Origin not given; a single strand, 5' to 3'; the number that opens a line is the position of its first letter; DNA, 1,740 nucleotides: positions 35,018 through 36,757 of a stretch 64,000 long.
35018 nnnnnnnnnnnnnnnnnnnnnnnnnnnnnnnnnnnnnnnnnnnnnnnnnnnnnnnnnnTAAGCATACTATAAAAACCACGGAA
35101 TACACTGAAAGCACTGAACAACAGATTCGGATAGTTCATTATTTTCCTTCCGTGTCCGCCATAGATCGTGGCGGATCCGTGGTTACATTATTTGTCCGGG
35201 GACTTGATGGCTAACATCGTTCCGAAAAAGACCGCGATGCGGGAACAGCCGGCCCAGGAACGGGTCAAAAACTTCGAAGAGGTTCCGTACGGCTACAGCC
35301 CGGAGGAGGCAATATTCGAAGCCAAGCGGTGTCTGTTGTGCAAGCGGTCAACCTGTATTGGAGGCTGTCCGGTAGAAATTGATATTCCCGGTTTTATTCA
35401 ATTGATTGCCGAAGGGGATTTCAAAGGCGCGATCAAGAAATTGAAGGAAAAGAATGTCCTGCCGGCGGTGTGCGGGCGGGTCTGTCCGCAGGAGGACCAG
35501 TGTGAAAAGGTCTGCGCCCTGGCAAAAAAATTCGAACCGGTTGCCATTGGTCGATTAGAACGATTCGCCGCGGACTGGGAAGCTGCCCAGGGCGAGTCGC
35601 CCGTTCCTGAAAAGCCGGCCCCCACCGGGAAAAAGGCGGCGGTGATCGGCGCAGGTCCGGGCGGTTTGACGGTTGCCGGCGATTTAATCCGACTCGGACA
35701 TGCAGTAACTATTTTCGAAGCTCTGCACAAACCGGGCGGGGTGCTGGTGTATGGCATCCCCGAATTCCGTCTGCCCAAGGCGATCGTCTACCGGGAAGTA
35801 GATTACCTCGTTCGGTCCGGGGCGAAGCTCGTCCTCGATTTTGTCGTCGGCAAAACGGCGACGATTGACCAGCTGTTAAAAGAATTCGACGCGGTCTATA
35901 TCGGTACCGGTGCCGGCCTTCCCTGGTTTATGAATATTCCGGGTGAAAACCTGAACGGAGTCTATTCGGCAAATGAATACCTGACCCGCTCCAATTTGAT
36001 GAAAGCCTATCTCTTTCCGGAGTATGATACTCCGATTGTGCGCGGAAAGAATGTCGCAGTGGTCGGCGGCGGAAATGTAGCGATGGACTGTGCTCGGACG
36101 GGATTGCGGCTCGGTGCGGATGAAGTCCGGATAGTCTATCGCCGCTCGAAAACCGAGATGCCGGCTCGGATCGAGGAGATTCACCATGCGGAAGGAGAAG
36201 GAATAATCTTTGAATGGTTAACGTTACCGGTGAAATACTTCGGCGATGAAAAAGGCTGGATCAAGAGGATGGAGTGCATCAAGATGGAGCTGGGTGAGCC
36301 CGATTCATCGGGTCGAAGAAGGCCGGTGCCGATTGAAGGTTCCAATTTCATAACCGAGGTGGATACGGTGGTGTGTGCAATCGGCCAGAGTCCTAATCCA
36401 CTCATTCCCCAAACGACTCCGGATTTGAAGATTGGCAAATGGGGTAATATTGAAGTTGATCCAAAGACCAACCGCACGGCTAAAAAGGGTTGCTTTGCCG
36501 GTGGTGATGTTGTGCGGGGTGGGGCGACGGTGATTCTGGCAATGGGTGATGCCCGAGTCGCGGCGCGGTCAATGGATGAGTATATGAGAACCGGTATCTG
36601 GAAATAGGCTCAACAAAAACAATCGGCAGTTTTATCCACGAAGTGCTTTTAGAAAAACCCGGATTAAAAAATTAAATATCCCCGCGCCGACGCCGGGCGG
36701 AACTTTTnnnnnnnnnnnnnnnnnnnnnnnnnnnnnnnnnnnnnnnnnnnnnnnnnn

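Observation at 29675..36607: NuoE-NuoF-NuoG-like module encoded contiguously with NfnA/NfnB-like genes: candidate five-subunit flavin-based electron-bifurcating complex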

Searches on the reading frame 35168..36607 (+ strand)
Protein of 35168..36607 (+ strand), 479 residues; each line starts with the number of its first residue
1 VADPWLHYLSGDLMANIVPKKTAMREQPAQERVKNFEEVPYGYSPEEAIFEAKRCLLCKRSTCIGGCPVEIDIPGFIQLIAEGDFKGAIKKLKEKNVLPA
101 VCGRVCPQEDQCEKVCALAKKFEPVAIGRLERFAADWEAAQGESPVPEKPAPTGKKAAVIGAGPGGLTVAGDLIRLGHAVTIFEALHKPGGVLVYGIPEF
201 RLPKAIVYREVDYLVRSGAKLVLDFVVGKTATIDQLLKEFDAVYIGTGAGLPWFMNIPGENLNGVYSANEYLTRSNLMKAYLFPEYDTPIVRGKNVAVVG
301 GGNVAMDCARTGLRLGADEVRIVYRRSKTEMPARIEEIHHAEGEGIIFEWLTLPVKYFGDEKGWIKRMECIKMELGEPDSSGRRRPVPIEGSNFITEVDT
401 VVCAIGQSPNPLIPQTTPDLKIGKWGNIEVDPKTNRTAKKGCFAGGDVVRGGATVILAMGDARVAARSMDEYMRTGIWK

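Call 4: search_protein_families(library=pfam, proteins=[window:35168-36607:+])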
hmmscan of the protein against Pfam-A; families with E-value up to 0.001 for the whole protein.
window:35168-36607:+ (479 aa): 7 families
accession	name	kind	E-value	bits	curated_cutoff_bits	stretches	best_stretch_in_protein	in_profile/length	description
PF14691.11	Fer4_20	-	5.8e-43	145.7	25.8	1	32-141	1-111/113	Dihydroprymidine dehydrogenase domain II, 4Fe-4S cluster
PF07992.20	Pyr_redox_2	-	1.4e-32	113.8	26.1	1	156-460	2-289/291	Pyridine nucleotide-disulphide oxidoreductase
PF00070.33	Pyr_redox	-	3.2e-09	37.6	22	0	295-360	1-69/82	Pyridine nucleotide-disulphide oxidoreductase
PF13738.12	Pyr_redox_3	-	1.5e-07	31.4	30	0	290-330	161-200/305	Pyridine nucleotide-disulphide oxidoreductase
PF13450.12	NAD_binding_8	-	5.5e-05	23.8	21.9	1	159-191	1-33/68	NAD(P)-binding Rossmann-like domain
PF13241.12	NAD_binding_7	-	9.2e-05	23.4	22.1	0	291-336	5-49/104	Putative NAD(P)-binding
PF01262.27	AlaDh_PNT_C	-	9.8e-05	22.3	23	0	265-326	2-60/214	Alanine dehydrogenase/PNT, C-terminal domain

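Call 11: search_protein_families(library=ncbifam, proteins=[window:35168-36607:+])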
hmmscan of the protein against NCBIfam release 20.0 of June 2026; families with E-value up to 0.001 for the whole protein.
window:35168-36607:+ (479 aa): 39 families (the best 25 are shown)
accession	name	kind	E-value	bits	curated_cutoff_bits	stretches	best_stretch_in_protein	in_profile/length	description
NF009414.0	PRK12778.1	equivalog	2.1e-208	694.2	1103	1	20-474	295-750/752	bifunctional dihydroorotate dehydrogenase B NAD binding subunit/NADPH-dependent glutamate synthase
TIGR01316.1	gltA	equivalog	4.2e-180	599.3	471.75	1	28-473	1-449/449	NADPH-dependent glutamate synthase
NF009413.0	PRK12775.1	equivalog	6e-165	550.7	1895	1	14-476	292-757/1006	putative trifunctional 2-polyprenylphenol hydroxylase/glutamate synthase subunit beta/ferritin domain-containing protein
NF009415.0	PRK12779.1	equivalog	5.5e-127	425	1519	1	58-470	205-623/944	putative bifunctional glutamate synthase subunit beta/2-polyprenylphenol hydroxylase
NF009454.0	PRK12814.1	equivalog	1e-119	400.8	916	2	62-474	103-501/657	putative NADPH-dependent glutamate synthase small subunit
NF009410.0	PRK12771.1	subfamily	6e-117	391.6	516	2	62-474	49-446/566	NAD(P)-binding protein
TIGR01318.1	gltD_gamma_fam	subfamily_domain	2.1e-108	362.9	482.95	1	21-474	8-466/467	glutamate synthase, small subunit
NF009408.0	PRK12769.1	equivalog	1.8e-103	346.9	1003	1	18-474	190-652/659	formate-dependent uric acid utilization protein AegA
NF009451.0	PRK12809.1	equivalog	4.7e-89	299.4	1154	1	24-472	179-633/639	formate-dependent uric acid utilization protein YgfT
NF010590.0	PRK13984.1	equivalog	1.4e-87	294.3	946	1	21-475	158-608/611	putative oxidoreductase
NF009409.0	PRK12770.1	subfamily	2.3e-80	270.4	343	1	148-475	12-352/360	putative glutamate synthase subunit beta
TIGR03315.1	Se_ygfK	equivalog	4.4e-79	266.1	835.3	1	58-469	442-835/1012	putative selenate reductase subunit YgfK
TIGR01317.1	GOGAT_sm_gam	subfamily_domain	5.4e-76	256.4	447.7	1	22-473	12-478/485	glutamate synthase small subunit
NF045663.1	diclust_near_Sec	equivalog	4.5e-44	150.7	530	2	61-249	18-199/759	pyridine nucleotide-disulfide oxidoreductase/dicluster-binding protein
TIGR01292.1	TRX_reduct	equivalog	3.3e-14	52.4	343.45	1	287-473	135-300/300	thioredoxin-disulfide reductase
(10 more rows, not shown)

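Call 14: search_solved_structures(query=window:35168-36607:+, max_evalue=1e-30)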
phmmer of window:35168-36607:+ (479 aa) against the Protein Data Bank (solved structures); distinct sequences matched with E-value up to 1e-30: 12.
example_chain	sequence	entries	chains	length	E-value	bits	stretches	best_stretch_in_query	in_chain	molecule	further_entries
4ylf_B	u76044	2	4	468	1.3e-176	591.6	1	20-478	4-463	Dihydropyrimidine dehydrogenase subunit A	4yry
5jca_L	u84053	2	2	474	3e-153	514.6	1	18-473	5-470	NADH-dependent Ferredoxin:NADP Oxidoreductase (NfnI) subunit alpha | NADH-dependent Ferredoxin:NADP Oxidoreductase subunit alpha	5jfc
5vj7_A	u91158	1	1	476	1.5e-146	492.5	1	17-473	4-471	Oxidoreductase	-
9n5u_A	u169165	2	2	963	3.3e-100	339.6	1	62-475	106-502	NfnA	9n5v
9bov_A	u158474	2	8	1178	3.5e-93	316.4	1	60-475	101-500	Molybdopterin oxidoreductase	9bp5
6s6s_G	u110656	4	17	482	2.1e-87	297.4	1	26-474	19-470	Glutamate synthase [NADPH] small chain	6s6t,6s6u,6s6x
8oh5_C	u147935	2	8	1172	1.3e-86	294.7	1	60-474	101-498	Formate dehydrogenase-O, major subunit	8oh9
2vdc_G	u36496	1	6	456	1.6e-84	287.9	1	35-474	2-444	GLUTAMATE SYNTHASE [NADPH] SMALL CHAIN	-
7mfm_I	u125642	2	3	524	3.2e-52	181.3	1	26-474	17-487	Glutamate synthase (NADPH) small chain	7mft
7m31_A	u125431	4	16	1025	9.4e-48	166.6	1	34-474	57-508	Dihydropyrimidine dehydrogenase [NADP(+)]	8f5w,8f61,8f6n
1h7x_A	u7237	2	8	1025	9.4e-48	166.6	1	34-474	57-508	DIHYDROPYRIMIDINE DEHYDROGENASE | Dihydropyrimidine dehydrogenase [NADP(+)]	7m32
1gt8_A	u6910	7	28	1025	9.4e-48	166.6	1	34-474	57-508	DIHYDROPYRIMIDINE DEHYDROGENASE | Dihydropyrimidine dehydrogenase [NADP(+)]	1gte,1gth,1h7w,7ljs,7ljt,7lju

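Call 33: search_solved_structures(query=window:35168-36607:+, max_evalue=1e-80, show_alignments=5)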
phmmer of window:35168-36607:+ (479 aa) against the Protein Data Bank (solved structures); distinct sequences matched with E-value up to 1e-80: 8.
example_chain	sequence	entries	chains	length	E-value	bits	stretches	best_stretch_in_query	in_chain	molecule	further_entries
4ylf_B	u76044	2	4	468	1.3e-176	591.6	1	20-478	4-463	Dihydropyrimidine dehydrogenase subunit A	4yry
5jca_L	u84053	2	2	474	3e-153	514.6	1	18-473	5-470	NADH-dependent Ferredoxin:NADP Oxidoreductase (NfnI) subunit alpha | NADH-dependent Ferredoxin:NADP Oxidoreductase subunit alpha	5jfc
5vj7_A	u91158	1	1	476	1.5e-146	492.5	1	17-473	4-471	Oxidoreductase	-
9n5u_A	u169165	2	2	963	3.3e-100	339.6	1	62-475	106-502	NfnA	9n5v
9bov_A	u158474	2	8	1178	3.5e-93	316.4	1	60-475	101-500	Molybdopterin oxidoreductase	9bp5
6s6s_G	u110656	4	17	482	2.1e-87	297.4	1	26-474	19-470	Glutamate synthase [NADPH] small chain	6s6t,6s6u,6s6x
8oh5_C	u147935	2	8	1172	1.3e-86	294.7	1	60-474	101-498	Formate dehydrogenase-O, major subunit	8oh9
2vdc_G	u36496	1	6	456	1.6e-84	287.9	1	35-474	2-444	GLUTAMATE SYNTHASE [NADPH] SMALL CHAIN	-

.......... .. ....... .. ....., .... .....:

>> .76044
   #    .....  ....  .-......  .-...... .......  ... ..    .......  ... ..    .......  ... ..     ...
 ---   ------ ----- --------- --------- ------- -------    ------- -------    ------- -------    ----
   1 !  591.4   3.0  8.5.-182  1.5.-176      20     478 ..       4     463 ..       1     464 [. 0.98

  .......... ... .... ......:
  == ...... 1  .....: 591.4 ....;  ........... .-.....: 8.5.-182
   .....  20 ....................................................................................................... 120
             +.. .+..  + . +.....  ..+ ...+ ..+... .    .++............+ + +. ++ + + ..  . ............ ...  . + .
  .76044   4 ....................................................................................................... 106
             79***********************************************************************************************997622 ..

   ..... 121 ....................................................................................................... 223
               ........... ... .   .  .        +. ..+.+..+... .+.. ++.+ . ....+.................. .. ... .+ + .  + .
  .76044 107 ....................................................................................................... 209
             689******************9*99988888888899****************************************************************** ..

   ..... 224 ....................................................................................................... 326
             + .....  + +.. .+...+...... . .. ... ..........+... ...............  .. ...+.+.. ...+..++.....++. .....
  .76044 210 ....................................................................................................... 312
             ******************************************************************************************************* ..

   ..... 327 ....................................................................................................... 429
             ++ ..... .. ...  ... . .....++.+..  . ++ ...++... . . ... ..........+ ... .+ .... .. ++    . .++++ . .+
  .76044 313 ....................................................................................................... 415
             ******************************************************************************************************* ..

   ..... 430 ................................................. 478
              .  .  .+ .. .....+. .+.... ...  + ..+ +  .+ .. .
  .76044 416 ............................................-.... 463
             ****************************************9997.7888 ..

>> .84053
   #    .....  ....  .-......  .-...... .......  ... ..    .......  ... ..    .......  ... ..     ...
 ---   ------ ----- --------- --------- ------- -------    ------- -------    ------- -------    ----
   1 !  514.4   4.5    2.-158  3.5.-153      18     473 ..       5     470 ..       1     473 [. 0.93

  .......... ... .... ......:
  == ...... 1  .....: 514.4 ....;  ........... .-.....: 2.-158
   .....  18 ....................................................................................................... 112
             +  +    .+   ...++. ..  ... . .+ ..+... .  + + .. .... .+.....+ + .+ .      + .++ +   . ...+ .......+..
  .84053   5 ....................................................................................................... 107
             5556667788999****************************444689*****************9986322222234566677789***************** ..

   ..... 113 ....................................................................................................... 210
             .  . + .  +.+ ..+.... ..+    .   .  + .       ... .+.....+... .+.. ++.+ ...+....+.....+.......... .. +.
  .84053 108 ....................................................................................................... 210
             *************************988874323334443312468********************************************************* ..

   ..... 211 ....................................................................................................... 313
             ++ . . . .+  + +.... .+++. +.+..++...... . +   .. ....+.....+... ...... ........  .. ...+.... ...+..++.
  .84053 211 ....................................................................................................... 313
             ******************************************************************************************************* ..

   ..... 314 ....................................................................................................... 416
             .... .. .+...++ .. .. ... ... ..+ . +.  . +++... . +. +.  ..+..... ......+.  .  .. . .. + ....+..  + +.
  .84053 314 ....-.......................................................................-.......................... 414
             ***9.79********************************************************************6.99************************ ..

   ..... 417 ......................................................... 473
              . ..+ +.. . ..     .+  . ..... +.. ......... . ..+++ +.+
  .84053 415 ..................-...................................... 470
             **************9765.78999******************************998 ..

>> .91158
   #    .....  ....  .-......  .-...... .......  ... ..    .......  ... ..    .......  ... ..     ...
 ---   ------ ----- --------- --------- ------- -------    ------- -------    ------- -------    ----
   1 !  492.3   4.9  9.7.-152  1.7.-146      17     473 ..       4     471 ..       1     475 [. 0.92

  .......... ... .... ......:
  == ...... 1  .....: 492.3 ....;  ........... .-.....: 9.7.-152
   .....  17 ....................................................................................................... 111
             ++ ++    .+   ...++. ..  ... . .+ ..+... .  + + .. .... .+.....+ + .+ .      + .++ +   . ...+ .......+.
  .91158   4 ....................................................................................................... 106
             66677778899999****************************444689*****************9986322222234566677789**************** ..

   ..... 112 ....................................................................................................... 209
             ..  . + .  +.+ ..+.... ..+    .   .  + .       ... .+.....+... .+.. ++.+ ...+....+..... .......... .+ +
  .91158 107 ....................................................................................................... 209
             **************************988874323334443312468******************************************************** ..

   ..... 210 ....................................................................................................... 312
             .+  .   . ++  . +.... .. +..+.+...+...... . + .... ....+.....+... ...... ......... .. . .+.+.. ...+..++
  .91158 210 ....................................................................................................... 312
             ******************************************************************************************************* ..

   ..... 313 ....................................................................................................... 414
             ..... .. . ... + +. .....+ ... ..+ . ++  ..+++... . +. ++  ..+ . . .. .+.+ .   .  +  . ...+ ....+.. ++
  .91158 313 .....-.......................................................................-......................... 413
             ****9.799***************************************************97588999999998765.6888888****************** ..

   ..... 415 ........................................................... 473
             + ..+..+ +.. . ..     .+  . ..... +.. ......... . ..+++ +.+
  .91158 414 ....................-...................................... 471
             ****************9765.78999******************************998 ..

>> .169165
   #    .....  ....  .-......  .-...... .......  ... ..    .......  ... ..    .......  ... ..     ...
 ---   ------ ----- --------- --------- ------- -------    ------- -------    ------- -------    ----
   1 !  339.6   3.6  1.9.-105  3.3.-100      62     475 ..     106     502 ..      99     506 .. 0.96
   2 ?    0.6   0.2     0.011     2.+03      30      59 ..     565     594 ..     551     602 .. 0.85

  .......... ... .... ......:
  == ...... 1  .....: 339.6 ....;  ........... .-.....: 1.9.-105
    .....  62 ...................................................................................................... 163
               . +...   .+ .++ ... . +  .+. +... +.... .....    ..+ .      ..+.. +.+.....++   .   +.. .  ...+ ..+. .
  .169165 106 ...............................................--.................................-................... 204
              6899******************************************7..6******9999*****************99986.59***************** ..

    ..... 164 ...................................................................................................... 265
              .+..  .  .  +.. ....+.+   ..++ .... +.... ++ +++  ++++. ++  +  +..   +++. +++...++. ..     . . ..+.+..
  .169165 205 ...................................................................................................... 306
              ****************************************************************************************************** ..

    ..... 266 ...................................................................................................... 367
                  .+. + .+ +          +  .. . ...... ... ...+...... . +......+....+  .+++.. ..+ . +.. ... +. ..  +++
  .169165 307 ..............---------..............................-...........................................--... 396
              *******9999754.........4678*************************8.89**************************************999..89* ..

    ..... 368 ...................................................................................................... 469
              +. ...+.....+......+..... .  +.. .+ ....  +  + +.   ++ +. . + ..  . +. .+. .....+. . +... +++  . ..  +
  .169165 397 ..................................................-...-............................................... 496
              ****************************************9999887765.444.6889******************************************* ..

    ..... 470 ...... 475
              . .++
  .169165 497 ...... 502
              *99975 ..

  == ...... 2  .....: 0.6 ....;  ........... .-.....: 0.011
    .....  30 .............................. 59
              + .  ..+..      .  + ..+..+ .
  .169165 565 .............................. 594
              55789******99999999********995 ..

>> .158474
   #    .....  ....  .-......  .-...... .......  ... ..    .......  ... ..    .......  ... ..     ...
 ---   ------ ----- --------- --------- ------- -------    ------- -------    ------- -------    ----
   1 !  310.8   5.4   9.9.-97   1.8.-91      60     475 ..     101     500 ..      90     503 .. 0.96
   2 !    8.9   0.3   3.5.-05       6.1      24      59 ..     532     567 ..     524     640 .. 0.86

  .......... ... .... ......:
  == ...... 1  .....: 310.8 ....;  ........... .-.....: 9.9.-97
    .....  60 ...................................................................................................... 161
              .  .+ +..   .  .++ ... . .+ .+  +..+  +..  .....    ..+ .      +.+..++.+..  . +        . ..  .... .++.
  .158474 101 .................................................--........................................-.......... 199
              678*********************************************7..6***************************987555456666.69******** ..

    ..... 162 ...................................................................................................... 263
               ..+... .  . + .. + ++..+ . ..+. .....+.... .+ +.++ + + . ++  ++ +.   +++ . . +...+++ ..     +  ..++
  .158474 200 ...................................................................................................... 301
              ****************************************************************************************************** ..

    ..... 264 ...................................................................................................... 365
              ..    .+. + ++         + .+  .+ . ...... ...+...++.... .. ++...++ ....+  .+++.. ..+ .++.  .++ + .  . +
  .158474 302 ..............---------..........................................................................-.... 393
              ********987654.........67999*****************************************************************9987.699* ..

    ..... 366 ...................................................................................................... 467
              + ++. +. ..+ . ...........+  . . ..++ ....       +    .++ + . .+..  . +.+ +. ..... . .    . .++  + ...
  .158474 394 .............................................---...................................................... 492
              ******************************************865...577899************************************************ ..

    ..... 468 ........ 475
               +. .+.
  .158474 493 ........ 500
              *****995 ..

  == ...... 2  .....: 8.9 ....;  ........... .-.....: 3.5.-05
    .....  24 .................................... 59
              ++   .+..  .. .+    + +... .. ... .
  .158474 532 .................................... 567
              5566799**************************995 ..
